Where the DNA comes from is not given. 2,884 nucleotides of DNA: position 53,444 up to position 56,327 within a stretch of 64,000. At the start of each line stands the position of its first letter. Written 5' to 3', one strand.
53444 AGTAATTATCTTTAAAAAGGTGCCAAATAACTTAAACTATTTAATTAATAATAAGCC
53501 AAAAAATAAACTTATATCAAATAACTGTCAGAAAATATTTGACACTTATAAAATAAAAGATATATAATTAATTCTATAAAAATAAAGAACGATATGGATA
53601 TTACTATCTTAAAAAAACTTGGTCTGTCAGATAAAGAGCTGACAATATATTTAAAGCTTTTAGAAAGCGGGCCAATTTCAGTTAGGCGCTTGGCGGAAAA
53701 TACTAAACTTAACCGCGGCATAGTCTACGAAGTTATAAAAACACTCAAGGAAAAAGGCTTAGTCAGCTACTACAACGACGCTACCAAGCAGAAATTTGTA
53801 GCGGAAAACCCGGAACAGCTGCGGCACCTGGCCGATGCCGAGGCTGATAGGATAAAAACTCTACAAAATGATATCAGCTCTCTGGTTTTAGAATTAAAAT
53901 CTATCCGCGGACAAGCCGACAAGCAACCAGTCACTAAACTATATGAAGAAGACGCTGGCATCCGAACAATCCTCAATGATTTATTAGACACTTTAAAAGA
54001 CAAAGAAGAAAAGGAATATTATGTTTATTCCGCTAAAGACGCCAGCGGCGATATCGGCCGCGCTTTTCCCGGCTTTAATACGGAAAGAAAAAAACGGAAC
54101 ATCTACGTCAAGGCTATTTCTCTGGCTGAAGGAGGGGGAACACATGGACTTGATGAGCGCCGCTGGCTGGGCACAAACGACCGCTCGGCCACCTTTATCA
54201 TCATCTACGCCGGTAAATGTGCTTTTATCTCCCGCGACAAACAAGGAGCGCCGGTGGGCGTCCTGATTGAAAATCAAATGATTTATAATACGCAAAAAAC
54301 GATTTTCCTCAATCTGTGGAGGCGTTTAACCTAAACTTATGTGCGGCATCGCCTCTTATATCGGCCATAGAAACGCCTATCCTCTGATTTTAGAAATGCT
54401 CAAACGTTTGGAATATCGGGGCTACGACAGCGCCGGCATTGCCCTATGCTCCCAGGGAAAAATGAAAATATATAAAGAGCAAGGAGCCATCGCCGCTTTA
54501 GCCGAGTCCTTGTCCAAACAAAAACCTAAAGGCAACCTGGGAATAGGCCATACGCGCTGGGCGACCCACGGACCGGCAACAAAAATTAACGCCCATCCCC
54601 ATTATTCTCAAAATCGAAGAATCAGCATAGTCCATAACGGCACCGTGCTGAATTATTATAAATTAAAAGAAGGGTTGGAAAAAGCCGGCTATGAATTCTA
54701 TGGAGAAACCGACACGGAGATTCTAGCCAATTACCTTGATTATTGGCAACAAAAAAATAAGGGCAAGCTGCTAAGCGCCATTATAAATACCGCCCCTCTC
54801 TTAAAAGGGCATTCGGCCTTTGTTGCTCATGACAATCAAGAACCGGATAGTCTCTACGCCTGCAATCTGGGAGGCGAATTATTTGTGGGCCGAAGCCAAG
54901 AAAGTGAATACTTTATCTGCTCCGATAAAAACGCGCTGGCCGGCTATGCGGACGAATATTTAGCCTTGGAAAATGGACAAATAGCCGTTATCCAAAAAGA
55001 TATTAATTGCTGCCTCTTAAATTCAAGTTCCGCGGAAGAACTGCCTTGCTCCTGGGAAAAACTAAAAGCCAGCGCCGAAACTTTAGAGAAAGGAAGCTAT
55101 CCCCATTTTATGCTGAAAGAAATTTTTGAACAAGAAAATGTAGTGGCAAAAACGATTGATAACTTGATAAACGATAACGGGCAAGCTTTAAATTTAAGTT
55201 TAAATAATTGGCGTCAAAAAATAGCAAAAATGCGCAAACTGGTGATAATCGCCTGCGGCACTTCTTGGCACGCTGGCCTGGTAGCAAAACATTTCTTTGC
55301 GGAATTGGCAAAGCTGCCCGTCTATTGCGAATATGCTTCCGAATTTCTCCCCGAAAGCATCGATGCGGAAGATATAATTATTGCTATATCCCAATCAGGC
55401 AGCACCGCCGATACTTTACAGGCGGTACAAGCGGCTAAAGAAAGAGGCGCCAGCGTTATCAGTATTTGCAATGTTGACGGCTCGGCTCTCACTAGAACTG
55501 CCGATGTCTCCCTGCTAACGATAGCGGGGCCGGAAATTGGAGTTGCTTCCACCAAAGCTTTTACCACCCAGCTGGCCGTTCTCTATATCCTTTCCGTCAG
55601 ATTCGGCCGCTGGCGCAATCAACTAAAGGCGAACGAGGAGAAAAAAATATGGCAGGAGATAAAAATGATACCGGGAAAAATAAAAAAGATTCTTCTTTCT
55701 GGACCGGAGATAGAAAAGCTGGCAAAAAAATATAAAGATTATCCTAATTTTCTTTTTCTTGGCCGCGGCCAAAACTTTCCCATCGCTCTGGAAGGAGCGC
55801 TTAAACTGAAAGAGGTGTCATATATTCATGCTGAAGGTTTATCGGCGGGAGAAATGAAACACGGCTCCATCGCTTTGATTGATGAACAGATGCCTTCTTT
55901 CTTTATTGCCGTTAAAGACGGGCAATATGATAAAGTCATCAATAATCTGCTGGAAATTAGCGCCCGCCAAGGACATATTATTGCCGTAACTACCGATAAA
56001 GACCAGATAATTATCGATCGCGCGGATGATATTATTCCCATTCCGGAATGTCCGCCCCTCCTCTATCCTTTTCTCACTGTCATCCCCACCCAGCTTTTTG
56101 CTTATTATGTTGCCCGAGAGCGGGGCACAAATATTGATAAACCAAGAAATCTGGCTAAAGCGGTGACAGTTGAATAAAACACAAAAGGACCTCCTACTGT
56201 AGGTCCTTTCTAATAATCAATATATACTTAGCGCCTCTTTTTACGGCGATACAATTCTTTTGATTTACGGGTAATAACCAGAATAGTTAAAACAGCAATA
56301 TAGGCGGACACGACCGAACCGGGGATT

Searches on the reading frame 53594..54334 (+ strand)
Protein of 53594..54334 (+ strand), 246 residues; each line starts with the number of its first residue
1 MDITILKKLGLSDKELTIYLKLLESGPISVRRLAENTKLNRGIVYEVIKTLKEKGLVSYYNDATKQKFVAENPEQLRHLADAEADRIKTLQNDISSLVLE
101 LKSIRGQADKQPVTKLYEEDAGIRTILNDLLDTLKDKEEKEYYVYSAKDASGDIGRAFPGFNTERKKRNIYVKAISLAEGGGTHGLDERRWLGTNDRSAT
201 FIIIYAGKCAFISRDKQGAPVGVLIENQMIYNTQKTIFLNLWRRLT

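Call 59: search_protein_families(library=pfam, proteins=[window:53594-54334:+], max_evalue=0.1)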
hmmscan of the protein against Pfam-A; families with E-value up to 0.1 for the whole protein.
window:53594-54334:+ (246 aa): 18 families
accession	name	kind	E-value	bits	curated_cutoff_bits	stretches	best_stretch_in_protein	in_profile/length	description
PF01978.25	TrmB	-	2.1e-13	50.4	25.6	1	6-73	1-67/68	Sugar-specific transcriptional regulator TrmB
PF01022.26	HTH_5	-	6.5e-05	23.2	22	1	20-59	8-47/47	Bacterial regulatory protein, arsR family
PF08279.18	HTH_11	-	7.6e-05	23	25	1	16-55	3-43/55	HTH domain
PF13730.12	HTH_36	-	9.7e-05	22.5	25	1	10-57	2-55/55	Helix-turn-helix domain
PF25212.1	HVO_A0114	-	0.00015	22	27.6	1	11-67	20-76/84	HVO_A0114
PF01047.28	MarR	-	0.00059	20.1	24.6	1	14-58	4-48/59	MarR family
PF02082.26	Rrf2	-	0.0038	17.8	30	1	18-58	13-54/132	Iron-dependent Transcriptional regulator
PF09339.16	HTH_IclR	-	0.005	17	22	1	26-58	17-49/52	IclR helix-turn-helix domain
PF01475.25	FUR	-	0.0067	17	23.1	1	35-93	37-96/121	Ferric uptake regulator family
PF24409.1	wHTH-PRTase_assc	-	0.0075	16.7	27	1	18-64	2-48/83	wHTH-PRTase associated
PF13412.12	HTH_24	-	0.0091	16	21.9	1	20-57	10-47/48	Winged helix-turn-helix DNA-binding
PF24270.1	HTH_Cmi2_C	-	0.02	15.6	27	1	20-61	81-122/125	Cmi2, C-terminal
PF08221.17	HTH_9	-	0.024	15.2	23.4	1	18-61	18-61/62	RNA polymerase III subunit RPC82 helix-turn-helix domain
PF12802.13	MarR_2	-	0.025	15.2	27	1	22-59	14-52/61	MarR family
PF03965.22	Penicillinase_R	-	0.036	14.8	22.6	0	12-75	2-69/115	Penicillinase repressor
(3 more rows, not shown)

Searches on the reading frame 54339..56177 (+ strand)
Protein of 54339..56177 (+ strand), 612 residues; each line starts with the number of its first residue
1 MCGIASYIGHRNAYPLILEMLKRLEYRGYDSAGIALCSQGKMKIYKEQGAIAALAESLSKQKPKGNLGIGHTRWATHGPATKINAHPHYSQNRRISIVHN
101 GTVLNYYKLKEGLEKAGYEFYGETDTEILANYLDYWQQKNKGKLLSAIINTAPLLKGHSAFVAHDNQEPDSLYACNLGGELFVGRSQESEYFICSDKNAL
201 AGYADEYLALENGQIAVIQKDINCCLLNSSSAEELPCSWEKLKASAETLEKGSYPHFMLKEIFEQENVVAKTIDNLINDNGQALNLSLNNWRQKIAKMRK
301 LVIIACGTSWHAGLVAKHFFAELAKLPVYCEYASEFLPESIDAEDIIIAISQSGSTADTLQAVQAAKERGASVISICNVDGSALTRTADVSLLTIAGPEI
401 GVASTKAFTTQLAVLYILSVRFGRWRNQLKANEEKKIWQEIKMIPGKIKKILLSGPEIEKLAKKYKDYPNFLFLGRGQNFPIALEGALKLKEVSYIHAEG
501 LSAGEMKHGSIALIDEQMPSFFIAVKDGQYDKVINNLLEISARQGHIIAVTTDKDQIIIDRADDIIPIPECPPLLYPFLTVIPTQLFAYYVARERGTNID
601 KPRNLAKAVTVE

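Call 14: search_protein_families(library=pfam, proteins=[window:54339-56177:+], max_evalue=0.00001)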
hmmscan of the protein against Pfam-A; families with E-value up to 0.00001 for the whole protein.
window:54339-56177:+ (612 aa): 4 families
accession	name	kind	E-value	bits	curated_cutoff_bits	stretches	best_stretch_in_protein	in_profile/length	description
PF01380.27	SIS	-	7.3e-55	184.8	25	2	294-419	1-129/131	SIS domain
PF13522.11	GATase_6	-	1.7e-16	60.9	27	1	65-169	10-101/130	Glutamine amidotransferase domain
PF13537.11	GATase_7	-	1.1e-10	42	25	1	84-200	12-121/123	Glutamine amidotransferase domain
PF13580.11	SIS_2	-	7.7e-07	29.7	27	0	332-376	91-136/138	SIS domain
